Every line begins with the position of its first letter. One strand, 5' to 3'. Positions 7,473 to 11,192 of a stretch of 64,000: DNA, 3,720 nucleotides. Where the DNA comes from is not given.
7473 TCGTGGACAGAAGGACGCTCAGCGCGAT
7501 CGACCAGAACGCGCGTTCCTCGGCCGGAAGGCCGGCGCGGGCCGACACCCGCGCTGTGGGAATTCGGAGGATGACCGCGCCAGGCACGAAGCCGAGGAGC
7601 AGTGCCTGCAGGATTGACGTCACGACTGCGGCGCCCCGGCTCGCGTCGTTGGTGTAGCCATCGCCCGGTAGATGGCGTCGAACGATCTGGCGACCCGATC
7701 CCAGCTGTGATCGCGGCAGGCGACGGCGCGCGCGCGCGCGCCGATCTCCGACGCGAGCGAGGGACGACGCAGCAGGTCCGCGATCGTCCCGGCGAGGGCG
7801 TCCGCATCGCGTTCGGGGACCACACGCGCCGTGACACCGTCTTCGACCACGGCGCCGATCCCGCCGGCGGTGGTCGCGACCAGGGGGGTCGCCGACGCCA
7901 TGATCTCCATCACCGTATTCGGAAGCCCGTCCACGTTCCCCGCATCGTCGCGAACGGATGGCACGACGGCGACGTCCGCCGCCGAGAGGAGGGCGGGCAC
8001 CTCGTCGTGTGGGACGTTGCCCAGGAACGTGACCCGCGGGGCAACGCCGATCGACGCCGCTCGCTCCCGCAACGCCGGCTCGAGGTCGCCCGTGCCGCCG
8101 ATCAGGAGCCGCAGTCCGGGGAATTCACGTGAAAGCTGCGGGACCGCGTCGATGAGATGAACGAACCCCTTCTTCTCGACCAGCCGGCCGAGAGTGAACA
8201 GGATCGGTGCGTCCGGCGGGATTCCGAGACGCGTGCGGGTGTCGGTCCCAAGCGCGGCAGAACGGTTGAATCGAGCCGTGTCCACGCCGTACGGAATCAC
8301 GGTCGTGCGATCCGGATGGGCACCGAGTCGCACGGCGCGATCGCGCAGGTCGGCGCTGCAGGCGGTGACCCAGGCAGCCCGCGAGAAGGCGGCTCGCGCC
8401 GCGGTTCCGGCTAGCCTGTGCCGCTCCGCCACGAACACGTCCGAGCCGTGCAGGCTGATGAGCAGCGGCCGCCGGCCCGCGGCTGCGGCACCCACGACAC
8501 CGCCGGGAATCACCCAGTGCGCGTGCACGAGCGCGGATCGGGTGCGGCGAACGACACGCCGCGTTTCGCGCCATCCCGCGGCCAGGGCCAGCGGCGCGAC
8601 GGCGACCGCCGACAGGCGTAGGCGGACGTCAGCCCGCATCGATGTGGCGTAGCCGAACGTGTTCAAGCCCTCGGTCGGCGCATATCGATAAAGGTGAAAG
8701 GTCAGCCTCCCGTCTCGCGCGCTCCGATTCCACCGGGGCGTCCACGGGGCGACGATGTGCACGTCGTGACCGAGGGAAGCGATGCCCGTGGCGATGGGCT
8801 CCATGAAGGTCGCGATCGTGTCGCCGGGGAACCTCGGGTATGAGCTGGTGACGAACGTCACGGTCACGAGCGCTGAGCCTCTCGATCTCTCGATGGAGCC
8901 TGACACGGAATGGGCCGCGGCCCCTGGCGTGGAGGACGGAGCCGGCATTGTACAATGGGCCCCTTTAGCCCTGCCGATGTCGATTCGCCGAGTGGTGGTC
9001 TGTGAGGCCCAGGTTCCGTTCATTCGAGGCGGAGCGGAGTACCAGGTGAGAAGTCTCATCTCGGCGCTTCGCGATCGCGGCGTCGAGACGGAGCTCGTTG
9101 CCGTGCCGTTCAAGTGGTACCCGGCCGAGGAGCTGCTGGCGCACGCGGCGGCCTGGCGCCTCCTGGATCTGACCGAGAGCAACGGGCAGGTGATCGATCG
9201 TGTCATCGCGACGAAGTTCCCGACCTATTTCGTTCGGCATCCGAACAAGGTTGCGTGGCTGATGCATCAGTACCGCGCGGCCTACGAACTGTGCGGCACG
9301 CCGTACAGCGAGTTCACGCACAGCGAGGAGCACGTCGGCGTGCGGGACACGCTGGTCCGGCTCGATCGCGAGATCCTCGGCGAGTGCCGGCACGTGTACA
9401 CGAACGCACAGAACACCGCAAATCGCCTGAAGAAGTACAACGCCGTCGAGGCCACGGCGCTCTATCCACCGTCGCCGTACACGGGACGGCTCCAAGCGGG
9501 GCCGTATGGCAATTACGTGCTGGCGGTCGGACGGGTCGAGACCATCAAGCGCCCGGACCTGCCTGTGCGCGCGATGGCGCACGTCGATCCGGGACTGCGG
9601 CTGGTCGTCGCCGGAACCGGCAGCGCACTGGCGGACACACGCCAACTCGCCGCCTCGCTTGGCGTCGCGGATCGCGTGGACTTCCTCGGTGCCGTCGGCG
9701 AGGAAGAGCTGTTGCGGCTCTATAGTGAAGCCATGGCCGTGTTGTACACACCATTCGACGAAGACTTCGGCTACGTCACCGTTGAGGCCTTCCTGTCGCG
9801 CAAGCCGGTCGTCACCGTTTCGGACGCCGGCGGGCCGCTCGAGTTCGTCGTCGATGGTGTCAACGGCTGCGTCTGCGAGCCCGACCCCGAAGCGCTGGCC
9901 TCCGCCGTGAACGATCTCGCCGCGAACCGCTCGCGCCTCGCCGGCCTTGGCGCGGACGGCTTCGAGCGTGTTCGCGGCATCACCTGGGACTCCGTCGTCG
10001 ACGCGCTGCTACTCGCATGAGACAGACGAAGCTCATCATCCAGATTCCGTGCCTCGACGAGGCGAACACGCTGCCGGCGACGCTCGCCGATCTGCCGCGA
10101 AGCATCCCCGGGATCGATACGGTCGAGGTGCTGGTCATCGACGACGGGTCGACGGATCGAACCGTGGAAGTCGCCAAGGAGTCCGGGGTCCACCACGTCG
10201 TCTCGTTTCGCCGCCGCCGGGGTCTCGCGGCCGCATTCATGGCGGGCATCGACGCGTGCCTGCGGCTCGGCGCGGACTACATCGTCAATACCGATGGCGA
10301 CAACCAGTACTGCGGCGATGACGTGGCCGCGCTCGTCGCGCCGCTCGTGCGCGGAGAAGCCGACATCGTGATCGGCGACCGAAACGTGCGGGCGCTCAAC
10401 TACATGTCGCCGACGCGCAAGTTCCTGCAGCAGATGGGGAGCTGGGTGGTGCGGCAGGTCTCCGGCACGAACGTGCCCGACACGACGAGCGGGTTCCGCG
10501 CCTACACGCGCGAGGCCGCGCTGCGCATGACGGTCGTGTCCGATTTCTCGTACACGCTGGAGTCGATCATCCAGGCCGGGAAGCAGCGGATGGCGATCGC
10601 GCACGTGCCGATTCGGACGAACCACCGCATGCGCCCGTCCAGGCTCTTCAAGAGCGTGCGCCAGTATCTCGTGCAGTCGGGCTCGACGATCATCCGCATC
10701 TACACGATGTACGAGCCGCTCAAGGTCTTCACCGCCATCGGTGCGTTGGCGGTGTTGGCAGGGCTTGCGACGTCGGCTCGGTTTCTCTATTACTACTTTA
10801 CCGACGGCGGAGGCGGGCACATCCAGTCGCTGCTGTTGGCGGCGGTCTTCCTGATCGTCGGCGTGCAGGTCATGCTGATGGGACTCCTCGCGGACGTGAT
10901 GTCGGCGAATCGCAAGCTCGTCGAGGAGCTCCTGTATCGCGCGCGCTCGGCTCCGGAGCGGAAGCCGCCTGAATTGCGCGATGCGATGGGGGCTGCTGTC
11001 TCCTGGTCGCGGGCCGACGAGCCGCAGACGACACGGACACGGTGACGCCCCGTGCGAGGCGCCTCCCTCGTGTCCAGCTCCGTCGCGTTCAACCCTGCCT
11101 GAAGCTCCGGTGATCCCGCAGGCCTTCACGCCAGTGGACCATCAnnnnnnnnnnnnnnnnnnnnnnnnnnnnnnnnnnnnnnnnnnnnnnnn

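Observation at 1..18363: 18-kb glycan-assembly locus of five GT-C-like polytopic enzymes, five GT4s and a GtrB/DPM1-type GT2, with no canonical initiation, flippase, polymerase or export genes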

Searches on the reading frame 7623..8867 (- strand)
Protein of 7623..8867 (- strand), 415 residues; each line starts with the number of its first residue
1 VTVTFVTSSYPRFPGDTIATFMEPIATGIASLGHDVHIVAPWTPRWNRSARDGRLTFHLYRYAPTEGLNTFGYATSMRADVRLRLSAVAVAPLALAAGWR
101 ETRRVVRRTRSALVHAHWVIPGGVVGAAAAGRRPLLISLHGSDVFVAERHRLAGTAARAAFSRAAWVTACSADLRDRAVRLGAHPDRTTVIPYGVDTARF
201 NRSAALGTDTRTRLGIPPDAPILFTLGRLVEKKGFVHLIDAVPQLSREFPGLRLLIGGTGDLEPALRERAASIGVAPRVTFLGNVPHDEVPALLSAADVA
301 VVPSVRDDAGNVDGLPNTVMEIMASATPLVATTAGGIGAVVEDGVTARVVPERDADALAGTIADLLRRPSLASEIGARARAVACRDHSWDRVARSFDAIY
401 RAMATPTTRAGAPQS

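Call 49: search_protein_families(library=ncbifam, proteins=[window:7623-8867:-], max_evalue=1)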
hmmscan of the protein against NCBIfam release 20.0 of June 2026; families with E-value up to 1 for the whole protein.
window:7623-8867:- (415 aa): 40 families (the best 25 are shown)
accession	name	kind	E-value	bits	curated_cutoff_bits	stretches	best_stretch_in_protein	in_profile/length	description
TIGR03088.1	stp2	hypoth_equivalog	8.6e-36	123.8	409.05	1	103-402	74-372/374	TIGR03088 family PEP-CTERM/XrtA system glycosyltransferase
NF041876.1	EPS_EpsE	equivalog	3.5e-35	122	400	1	11-394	6-387/389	exopolysaccharide biosynthesis GT4 family glycosyltransferase EpsE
TIGR04063.1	stp3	hypoth_equivalog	2e-34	119.2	442.05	1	140-403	134-395/397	TIGR04063 family PEP-CTERM/XrtA system glycosyltransferase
NF047684.1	TeichurnBiosyTuaC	equivalog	2.3e-34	119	550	1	110-402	108-388/391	teichuronic acid biosynthesis protein TuaC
TIGR03999.1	thiol_BshA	equivalog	1.2e-29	103.4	273.7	1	103-404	77-374/375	N-acetyl-alpha-D-glucosaminyl L-malate synthase BshA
TIGR03449.1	mycothiol_MshA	equivalog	1.4e-27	96.6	462.5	1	173-403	175-403/406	D-inositol-3-phosphate glycosyltransferase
TIGR02149.1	glgA_Coryne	subfamily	5.3e-26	91.7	302.4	1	150-402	131-389/391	glycogen synthase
NF007640.0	PRK10307.1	subfamily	1.9e-25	89.7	276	1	150-399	158-403/411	WcaI family glycosyltransferase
TIGR04047.1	MSMEG_0565_glyc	hypoth_equivalog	4.4e-25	88.5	259.85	1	113-401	89-372/373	MSMEG_0565 family glycosyltransferase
NF038229.1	Glyco4_Geo_Pelo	equivalog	4.6e-25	88.3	400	1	75-403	19-336/338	GPMC system family 4 glycosyltransferase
TIGR04005.1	wcaL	equivalog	1.3e-22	80.3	537.6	1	140-395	151-398/406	colanic acid biosynthesis glycosyltransferase WcaL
NF038298.1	EPS_HpsO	equivalog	3.2e-21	75.6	575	1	187-400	169-384/388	hormogonium polysaccharide biosynthesis glycosyltransferase HpsO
NF053787.1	GlcN_PG_synth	equivalog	9.7e-19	67.4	480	1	160-403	140-359/361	N-acetylglucosaminyl phosphatidylglycerol synthase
TIGR04157.1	glyco_rSAM_CFB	subfamily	1.6e-18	66.9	400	1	185-391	192-397/406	TIGR04157 family glycosyltransferase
NF038295.1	EPS_HpsP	equivalog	3.5e-17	62.5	550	1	164-402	155-386/388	hormogonium polysaccharide biosynthesis glycosyltransferase HpsP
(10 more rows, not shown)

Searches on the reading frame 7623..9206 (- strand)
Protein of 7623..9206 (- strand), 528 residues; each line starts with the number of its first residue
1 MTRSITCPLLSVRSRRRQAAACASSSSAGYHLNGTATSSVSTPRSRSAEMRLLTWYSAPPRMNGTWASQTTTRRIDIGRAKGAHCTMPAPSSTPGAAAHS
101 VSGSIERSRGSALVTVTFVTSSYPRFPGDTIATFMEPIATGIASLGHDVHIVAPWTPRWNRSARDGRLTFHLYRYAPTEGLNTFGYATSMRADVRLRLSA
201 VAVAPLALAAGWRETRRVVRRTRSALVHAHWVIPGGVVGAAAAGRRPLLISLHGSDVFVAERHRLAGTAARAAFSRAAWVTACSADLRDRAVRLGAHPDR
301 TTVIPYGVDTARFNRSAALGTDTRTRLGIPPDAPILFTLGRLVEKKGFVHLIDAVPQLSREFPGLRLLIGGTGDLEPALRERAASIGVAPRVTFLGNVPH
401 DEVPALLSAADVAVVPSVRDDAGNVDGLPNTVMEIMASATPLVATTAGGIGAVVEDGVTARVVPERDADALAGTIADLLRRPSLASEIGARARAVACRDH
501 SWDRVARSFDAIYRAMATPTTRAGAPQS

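Call 8: search_protein_families(library=pfam, proteins=[window:7623-9206:-], max_evalue=0.01)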
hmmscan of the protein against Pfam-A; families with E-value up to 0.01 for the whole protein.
window:7623-9206:- (528 aa): 6 families
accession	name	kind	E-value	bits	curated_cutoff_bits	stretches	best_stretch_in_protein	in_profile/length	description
PF00534.26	Glycos_transf_1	-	3.3e-34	118.3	26.4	1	324-494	6-171/172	Glycosyl transferases group 1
PF13692.12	Glyco_trans_1_4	-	4.2e-33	115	27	1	334-480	2-141/142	Glycosyl transferases group 1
PF13439.12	Glyco_transf_4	-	1.2e-18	68.2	28.5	1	135-312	8-170/170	Glycosyltransferase Family 4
PF13579.12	Glyco_trans_4_4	-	1.8e-14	54.8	29.7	1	131-307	3-158/158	Glycosyl transferase 4-like domain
PF13524.12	Glyco_trans_1_2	-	4.8e-12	46.5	25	1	356-509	7-142/144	Glycosyl transferase-like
PF13477.12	Glyco_trans_4_2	-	5.7e-09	36.7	23.4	1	133-280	11-135/139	Glycosyl transferase 4-like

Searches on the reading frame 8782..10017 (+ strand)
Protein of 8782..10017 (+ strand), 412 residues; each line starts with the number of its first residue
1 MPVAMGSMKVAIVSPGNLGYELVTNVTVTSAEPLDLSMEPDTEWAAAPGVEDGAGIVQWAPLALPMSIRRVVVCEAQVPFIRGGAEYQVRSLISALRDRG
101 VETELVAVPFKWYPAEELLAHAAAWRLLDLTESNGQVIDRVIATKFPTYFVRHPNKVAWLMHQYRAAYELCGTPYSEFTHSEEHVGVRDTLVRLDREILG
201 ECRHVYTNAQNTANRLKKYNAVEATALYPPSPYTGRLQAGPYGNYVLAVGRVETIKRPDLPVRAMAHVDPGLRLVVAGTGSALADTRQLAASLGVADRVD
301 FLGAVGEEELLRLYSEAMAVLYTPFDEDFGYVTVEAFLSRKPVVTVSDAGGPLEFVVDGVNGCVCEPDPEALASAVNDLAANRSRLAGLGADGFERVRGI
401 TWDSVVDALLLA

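Call 8: search_protein_families(library=pfam, proteins=[window:8782-10017:+], max_evalue=0.01)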
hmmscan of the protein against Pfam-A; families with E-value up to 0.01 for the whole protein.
window:8782-10017:+ (412 aa): 4 families
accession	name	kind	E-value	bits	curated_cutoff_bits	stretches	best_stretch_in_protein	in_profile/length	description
PF00534.26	Glycos_transf_1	-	2.9e-26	92.4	26.4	1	244-386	16-162/172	Glycosyl transferases group 1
PF13692.12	Glyco_trans_1_4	-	1.7e-22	80.7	27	1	244-382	2-142/142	Glycosyl transferases group 1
PF20706.3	GT4-conflict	-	0.00035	20.1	26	1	242-351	196-315/385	Family 4 Glycosyltransferase in conflict systems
PF13439.12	Glyco_transf_4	-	0.00072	20.1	28.5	1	83-220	2-153/170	Glycosyltransferase Family 4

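Call 49: search_protein_families(library=ncbifam, proteins=[window:8977-10017:+], max_evalue=1)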
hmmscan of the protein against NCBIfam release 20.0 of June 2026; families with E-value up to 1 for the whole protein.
window:8977-10017:+ (347 aa): 28 families (the best 25 are shown)
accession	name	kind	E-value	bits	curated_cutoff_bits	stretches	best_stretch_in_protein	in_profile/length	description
TIGR03449.1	mycothiol_MshA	equivalog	3.3e-22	78.9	462.5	1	180-345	222-397/406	D-inositol-3-phosphate glycosyltransferase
NF041876.1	EPS_EpsE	equivalog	2e-14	53.6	400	1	157-332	195-376/389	exopolysaccharide biosynthesis GT4 family glycosyltransferase EpsE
TIGR04047.1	MSMEG_0565_glyc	hypoth_equivalog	8.4e-13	48.1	259.85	1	177-340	192-363/373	MSMEG_0565 family glycosyltransferase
NF041010.1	glycosy_Agl16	equivalog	2.1e-12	46.6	575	1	178-340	179-340/352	glycosylation protein Agl16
NF046085.1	XrtY_assoc_Gly1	equivalog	4.4e-12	45.6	400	1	182-322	213-354/387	XrtY-associated glycosyltransferase XYAG1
TIGR03088.1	stp2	hypoth_equivalog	7.7e-11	41.6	409.05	1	179-332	195-353/374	TIGR03088 family PEP-CTERM/XrtA system glycosyltransferase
TIGR03999.1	thiol_BshA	equivalog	1.5e-10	40.6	273.7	1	207-332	230-353/375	N-acetyl-alpha-D-glucosaminyl L-malate synthase BshA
TIGR04063.1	stp3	hypoth_equivalog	3.5e-10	39.3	442.05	1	198-333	236-376/397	TIGR04063 family PEP-CTERM/XrtA system glycosyltransferase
NF011726.0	PRK15179.1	equivalog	7.6e-10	37.7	733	1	182-317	521-663/694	Vi polysaccharide biosynthesis protein TviE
TIGR04157.1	glyco_rSAM_CFB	subfamily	1.3e-09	37.5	400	1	181-300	230-348/406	TIGR04157 family glycosyltransferase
TIGR02149.1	glgA_Coryne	subfamily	2.8e-09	36.6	302.4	1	179-342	205-381/391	glycogen synthase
NF053787.1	GlcN_PG_synth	equivalog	5.9e-09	35.2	480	1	184-345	203-353/361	N-acetylglucosaminyl phosphatidylglycerol synthase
NF050063.1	ProtGlycPglJ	equivalog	1.5e-08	34.3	500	1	179-305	195-319/363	N-acetylgalactosamine-N,N'-diacetylbacillosaminyl-diphospho-undecaprenol 4-alpha-N-acetylgalactosaminyltransferase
NF047880.1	glyco_SdgA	exception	2.2e-06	26.5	800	1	200-330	340-469/488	serine-aspartate repeat adhesin O-glycosyltransferase SdgA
NF050056.1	ProtGlycPglH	equivalog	6.2e-06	25.5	600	1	178-314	179-316/354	GalNAc-alpha-(1->4)-GalNAc-alpha-(1->3)-diNAcBac-PP-undecaprenol alpha-1,4-N-acetyl-D-galactosaminyltransferase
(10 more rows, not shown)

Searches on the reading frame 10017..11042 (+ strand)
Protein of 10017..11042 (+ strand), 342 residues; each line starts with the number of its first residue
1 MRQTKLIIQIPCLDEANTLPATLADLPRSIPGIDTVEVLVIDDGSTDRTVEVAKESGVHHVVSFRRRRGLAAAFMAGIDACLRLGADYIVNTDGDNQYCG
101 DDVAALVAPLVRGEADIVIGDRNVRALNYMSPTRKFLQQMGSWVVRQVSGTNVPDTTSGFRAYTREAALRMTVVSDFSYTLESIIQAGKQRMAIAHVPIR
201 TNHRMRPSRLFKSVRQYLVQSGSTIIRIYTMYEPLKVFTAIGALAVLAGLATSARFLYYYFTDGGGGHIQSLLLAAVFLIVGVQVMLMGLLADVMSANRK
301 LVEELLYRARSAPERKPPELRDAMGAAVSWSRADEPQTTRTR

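Call 8: search_protein_families(library=pfam, proteins=[window:10017-11042:+], max_evalue=0.01)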
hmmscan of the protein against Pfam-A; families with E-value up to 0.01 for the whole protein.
window:10017-11042:+ (342 aa): 1 family
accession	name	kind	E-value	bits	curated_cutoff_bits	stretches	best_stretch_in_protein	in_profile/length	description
PF00535.33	Glycos_transf_2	-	5.9e-21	75.5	23.3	1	10-168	4-164/168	Glycosyl transferase family 2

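Call 10: search_protein_families(library=ncbifam, proteins=[window:10017-11042:+], max_evalue=0.01)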
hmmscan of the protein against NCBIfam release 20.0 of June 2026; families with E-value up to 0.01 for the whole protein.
window:10017-11042:+ (342 aa): 16 families
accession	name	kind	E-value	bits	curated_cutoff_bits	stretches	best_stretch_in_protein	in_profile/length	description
TIGR04182.1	glyco_TIGR04182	equivalog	3.3e-38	131.7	325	1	7-300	3-288/293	S-layer glycoprotein N-glycosyltransferase AglJ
NF058614.1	PPMAGASynPpgS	equivalog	6.2e-18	65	370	1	8-199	4-194/226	polyprenyl-phospho-N-acetylgalactosaminyl synthase PpgS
NF041391.1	DPhHxTase_Halo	equivalog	4.7e-15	55.1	375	1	15-207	6-189/213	dolichyl-phosphate hexose transferase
NF007986.1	PRK10714.1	equivalog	1.1e-14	54.2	529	1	5-295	7-293/316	undecaprenyl-phosphate 4-deoxy-4-formamido-L-arabinose transferase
NF047588.1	GlcsyltransPgfSStrep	equivalog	1.1e-11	44.5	500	1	5-294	2-286/308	glycosyltransferase PgfS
TIGR04283.1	glyco_like_mftF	equivalog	1.5e-08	34.6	182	1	8-69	3-61/221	TIGR04283 family arsenosugar biosynthesis glycosyltransferase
NF041875.1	EPS_EpsD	equivalog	7.6e-07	28.8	370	1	9-149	4-144/325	exopolysaccharide biosynthesis glycosyltransferase EpsD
TIGR03469.1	HpnB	hypoth_equivalog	1.3e-05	24.4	379.25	1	7-118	47-168/386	hopene-associated glycosyltransferase HpnB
TIGR03937.1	PgaC_IcaA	equivalog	1.7e-05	24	422.3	1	6-107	47-147/407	poly-beta-1,6-N-acetyl-D-glucosamine synthase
TIGR01556.1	rhamnosyltran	subfamily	2.6e-05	23.5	200.55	1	35-100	21-88/281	rhamnosyltransferase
NF010496.0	PRK13915.1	equivalog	2.9e-05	23.3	262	1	4-60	31-88/307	glucosyl-3-phosphoglycerate synthase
TIGR03965.1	mycofact_glyco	equivalog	8.2e-05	21.6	280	1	8-81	78-153/467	mycofactocin biosynthesis glycosyltransferase MftF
NF053846.1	glyco_with_XrtP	equivalog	0.00027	19.7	520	1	10-67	47-103/440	XrtP-associated glycosyltransferase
NF007482.0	PRK10073.1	equivalog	0.0016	17.5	423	1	4-59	6-59/334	glycosyltransferase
NF038302.1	EPS_HpsE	equivalog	0.0051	15.8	300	0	6-56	3-54/307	hormogonium polysaccharide biosynthesis glycosyltransferase HpsE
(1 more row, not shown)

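Call 60: search_solved_structures(query=window:10017-11042:+, max_evalue=0.001)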
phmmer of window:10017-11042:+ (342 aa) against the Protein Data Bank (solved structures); distinct sequences matched with E-value up to 0.001: 7.
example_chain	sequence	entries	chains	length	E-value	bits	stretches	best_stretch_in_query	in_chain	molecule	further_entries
9hwj_A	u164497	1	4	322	1.3e-11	47.6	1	5-295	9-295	Undecaprenyl-phosphate 4-deoxy-4-formamido-L-arabinose transferase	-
9bhc_C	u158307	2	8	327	3.4e-11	46.2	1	5-295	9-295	Undecaprenyl-phosphate 4-deoxy-4-formamido-L-arabinose transferase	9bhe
8vxh_A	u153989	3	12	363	4.8e-11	45.7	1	5-295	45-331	Undecaprenyl-phosphate 4-deoxy-4-formamido-L-arabinose transferase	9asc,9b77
5mlz_A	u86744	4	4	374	1.4e-09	40.9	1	4-218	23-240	Dolichol monophosphate mannose synthase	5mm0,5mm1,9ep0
5eke_A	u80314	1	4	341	2.2e-06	30.4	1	5-296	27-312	Uncharacterized glycosyltransferase sll0501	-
9nye_A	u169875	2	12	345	3.7e-06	29.6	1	5-296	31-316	Glycosyltransferase sll0501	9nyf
5ekp_C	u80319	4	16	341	3.9e-06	29.5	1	5-296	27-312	Uncharacterized glycosyltransferase sll0501 | Glycosyltransferase sll0501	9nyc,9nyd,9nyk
